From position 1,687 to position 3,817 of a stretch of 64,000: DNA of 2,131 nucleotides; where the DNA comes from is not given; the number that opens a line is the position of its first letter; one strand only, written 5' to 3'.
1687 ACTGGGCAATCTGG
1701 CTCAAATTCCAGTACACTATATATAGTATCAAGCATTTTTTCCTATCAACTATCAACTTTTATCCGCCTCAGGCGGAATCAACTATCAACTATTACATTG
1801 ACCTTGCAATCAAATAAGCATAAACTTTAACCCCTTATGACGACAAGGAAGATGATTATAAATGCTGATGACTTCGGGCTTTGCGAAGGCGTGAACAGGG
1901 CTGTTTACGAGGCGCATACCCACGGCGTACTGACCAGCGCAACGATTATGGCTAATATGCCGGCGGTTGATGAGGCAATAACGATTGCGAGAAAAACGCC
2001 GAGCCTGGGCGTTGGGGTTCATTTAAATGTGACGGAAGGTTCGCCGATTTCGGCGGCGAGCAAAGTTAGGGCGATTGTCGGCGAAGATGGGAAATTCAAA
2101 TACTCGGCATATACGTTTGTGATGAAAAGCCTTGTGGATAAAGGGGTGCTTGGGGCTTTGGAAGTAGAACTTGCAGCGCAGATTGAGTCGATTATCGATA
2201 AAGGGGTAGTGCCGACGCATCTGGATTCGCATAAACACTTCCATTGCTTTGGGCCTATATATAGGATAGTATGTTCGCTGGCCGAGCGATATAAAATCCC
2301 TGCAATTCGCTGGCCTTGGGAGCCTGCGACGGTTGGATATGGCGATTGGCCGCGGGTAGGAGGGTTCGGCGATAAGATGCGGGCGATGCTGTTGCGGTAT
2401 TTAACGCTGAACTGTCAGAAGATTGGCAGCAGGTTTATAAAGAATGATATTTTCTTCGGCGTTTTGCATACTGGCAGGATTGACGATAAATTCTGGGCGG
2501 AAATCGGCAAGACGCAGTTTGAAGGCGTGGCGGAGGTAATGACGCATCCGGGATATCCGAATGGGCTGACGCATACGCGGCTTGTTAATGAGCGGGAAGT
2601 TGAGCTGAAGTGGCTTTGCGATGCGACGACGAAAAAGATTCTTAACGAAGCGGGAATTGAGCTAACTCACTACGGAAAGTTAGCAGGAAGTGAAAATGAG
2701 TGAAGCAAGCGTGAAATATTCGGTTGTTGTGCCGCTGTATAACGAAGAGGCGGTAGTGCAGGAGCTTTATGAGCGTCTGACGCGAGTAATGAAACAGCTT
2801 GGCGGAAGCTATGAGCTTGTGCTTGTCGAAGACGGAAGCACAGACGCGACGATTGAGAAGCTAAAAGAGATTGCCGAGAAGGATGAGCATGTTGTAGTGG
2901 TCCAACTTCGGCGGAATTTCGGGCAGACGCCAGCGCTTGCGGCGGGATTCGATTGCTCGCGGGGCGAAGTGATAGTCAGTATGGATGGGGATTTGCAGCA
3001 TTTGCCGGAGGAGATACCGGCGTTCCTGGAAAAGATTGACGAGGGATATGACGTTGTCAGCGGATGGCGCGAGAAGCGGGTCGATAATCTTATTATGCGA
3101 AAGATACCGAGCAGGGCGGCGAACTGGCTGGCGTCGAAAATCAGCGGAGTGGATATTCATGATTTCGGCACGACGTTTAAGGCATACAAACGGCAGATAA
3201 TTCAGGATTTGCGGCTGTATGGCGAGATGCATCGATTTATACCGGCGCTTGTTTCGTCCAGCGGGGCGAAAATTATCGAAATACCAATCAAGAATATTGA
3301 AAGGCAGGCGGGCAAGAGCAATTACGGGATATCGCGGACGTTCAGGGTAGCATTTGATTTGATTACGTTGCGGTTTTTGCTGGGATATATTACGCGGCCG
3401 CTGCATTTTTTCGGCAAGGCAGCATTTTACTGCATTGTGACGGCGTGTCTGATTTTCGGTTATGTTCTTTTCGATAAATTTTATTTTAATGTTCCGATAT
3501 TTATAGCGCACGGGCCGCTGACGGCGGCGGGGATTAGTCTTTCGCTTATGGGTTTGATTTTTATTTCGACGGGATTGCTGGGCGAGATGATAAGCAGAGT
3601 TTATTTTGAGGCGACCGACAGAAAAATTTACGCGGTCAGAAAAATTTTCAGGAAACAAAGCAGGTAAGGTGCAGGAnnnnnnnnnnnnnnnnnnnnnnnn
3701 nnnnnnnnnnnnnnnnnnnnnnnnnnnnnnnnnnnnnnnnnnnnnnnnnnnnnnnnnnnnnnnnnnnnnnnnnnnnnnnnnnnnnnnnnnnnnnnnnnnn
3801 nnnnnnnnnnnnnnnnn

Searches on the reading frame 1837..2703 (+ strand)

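Call 3: search_protein_families(library=pfam, proteins=[window:1837-2703:+], max_evalue=0.01)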
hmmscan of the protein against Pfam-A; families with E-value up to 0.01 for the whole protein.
window:1837-2703:+ (288 aa): 1 family
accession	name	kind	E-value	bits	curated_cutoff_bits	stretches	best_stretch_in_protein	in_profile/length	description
PF04794.17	YdjC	-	6.9e-60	203.6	29.7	1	5-271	1-266/266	YdjC-like protein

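Call 25: search_protein_families(library=ncbifam, proteins=[window:1837-2703:+], max_evalue=0.001)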
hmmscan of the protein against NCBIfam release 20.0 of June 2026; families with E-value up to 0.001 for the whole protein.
window:1837-2703:+ (288 aa): 3 families
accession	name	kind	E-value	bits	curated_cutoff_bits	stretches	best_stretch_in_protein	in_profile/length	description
TIGR03473.1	HpnK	hypoth_equivalog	1.7e-54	185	232.6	1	4-282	2-281/283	hopanoid biosynthesis-associated protein HpnK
NF002559.0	PRK02134.1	equivalog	1.1e-48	166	227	1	4-281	3-248/249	chitin disaccharide deacetylase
NF052308.1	CarbhyDeactlThm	equivalog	3.4e-08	33.1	400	1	3-157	11-152/265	carbohydrate deacetylase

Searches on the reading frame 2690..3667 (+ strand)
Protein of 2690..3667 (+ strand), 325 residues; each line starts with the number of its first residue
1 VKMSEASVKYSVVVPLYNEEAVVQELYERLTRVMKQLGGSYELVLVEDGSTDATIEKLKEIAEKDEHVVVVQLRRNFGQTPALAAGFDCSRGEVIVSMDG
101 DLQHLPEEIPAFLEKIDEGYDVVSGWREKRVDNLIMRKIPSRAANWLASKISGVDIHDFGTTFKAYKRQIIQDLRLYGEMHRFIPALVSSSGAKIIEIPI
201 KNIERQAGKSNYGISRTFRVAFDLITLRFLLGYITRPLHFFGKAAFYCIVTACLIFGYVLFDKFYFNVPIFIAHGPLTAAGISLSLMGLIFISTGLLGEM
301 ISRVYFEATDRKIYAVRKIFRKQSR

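Call 3: search_protein_families(library=pfam, proteins=[window:2690-3667:+], max_evalue=0.01)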
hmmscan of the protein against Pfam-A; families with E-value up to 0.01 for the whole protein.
window:2690-3667:+ (325 aa): 3 families
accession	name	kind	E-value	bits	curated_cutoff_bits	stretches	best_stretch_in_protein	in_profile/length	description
PF00535.33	Glycos_transf_2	-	7.2e-31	107.8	23.3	1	11-174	1-167/168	Glycosyl transferase family 2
PF10111.15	Glyco_tranf_2_2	-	1.6e-08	34.9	27.3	1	11-106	1-96/276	Glycosyltransferase like family 2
PF13641.12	Glyco_tranf_2_3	-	2.9e-06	27.9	27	1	10-125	3-121/230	Glycosyltransferase like family 2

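Call 25: search_protein_families(library=ncbifam, proteins=[window:2690-3667:+], max_evalue=0.001)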
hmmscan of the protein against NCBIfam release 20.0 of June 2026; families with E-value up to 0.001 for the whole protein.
window:2690-3667:+ (325 aa): 20 families
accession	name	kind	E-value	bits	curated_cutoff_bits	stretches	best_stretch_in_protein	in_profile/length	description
NF007986.1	PRK10714.1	equivalog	4e-61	206.7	529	1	8-323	6-315/316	undecaprenyl-phosphate 4-deoxy-4-formamido-L-arabinose transferase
NF047588.1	GlcsyltransPgfSStrep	equivalog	4.3e-53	180.5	500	1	9-317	2-303/308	glycosyltransferase PgfS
TIGR04182.1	glyco_TIGR04182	equivalog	4.9e-19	68.8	325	1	11-309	3-290/293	S-layer glycoprotein N-glycosyltransferase AglJ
NF041391.1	DPhHxTase_Halo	equivalog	2.7e-17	62.5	375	1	17-176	4-155/213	dolichyl-phosphate hexose transferase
TIGR03937.1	PgaC_IcaA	equivalog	2e-16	59.9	422.3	1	8-102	45-136/407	poly-beta-1,6-N-acetyl-D-glucosamine synthase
NF007482.0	PRK10073.1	equivalog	3.1e-12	46.1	423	1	4-107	2-101/334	glycosyltransferase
NF047683.1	TeichurnBiosyTuaG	equivalog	5.4e-12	45.9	400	1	4-110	2-105/252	teichuronic acid biosynthesis protein TuaG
NF041875.1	EPS_EpsD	equivalog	9.1e-12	45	370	1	11-123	2-111/325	exopolysaccharide biosynthesis glycosyltransferase EpsD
NF058614.1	PPMAGASynPpgS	equivalog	7.3e-11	41.9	370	1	12-177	4-168/226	polyprenyl-phospho-N-acetylgalactosaminyl synthase PpgS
NF050050.1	ProtGlycPglI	equivalog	5.4e-09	35.8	500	1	9-125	3-117/306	GalNAc(5)-diNAcBac-PP-undecaprenol beta-1,3-glucosyltransferase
NF010496.0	PRK13915.1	equivalog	1.3e-08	34.3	262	1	6-106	29-131/307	glucosyl-3-phosphoglycerate synthase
TIGR04242.1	nodulat_NodC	equivalog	1.3e-07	30.9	550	1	8-102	48-142/395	chitooligosaccharide synthase NodC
NF053739.1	GlytfEpsEBac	equivalog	2.1e-07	30.2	450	1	9-123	2-116/265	glycosyltransferase EpsE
TIGR04283.1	glyco_like_mftF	equivalog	2.2e-07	30.7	182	1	11-114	2-94/221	TIGR04283 family arsenosugar biosynthesis glycosyltransferase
TIGR03965.1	mycofact_glyco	equivalog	2.7e-07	29.8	280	1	8-106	74-169/467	mycofactocin biosynthesis glycosyltransferase MftF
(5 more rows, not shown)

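Call 84: search_solved_structures(query=window:2690-3667:+, max_evalue=1e-10)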
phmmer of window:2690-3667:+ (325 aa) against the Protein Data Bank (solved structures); distinct sequences matched with E-value up to 1e-10: 7.
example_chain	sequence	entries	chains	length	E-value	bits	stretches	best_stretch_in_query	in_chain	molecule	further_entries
9hwj_A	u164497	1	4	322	2.2e-54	188.1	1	9-324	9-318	Undecaprenyl-phosphate 4-deoxy-4-formamido-L-arabinose transferase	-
9bhc_C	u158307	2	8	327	4.1e-53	183.9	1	9-322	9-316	Undecaprenyl-phosphate 4-deoxy-4-formamido-L-arabinose transferase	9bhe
8vxh_A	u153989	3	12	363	5.6e-53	183.5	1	9-322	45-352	Undecaprenyl-phosphate 4-deoxy-4-formamido-L-arabinose transferase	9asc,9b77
5eke_A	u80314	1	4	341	7.3e-33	117.4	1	4-319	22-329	Uncharacterized glycosyltransferase sll0501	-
5ekp_C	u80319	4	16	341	9.7e-33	117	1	4-319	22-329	Uncharacterized glycosyltransferase sll0501 | Glycosyltransferase sll0501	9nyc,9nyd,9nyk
9nye_A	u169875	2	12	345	1e-32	116.9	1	4-319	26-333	Glycosyltransferase sll0501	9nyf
5mlz_A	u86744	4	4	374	1.6e-23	86.8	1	7-218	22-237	Dolichol monophosphate mannose synthase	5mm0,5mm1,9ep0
